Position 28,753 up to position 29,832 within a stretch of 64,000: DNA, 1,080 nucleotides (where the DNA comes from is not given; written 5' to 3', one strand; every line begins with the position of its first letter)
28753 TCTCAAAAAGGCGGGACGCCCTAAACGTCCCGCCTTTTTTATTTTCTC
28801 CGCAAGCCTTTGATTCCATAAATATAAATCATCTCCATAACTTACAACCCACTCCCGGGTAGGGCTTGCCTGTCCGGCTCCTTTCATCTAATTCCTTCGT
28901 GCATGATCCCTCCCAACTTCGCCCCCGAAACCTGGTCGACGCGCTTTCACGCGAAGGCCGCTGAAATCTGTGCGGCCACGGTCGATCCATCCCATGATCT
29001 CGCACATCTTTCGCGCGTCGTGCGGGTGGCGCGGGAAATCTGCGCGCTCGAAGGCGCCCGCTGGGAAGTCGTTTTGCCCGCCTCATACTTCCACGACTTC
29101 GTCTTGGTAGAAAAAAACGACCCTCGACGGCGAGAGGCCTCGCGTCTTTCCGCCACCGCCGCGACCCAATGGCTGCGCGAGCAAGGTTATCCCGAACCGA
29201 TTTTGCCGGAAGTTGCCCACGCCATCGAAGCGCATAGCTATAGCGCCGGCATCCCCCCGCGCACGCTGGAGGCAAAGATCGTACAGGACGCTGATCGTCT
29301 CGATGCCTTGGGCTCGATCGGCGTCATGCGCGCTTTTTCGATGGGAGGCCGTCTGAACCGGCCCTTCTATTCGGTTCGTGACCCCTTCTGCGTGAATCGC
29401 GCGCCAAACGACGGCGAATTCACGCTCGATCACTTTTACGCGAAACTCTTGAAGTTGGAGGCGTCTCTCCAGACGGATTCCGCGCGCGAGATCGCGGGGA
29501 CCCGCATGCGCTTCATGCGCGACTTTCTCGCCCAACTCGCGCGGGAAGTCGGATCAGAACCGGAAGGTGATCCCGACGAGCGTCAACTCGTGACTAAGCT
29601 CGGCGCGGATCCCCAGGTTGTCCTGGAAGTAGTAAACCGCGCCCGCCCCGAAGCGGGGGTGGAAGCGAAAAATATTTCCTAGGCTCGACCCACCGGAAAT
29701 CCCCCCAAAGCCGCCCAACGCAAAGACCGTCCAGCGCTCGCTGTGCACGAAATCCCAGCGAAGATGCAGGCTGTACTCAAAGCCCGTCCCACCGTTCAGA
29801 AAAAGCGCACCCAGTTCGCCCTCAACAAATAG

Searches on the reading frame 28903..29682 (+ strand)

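Call 101: search_protein_families(library=pfam, proteins=[window:28903-29682:+], max_evalue=0.00001)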
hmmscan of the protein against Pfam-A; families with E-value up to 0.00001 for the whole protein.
window:28903-29682:+ (259 aa): 1 family
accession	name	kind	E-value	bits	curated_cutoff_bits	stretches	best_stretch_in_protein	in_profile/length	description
PF01966.28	HD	-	1.6e-10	41.8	22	1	34-135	3-115/116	HD domain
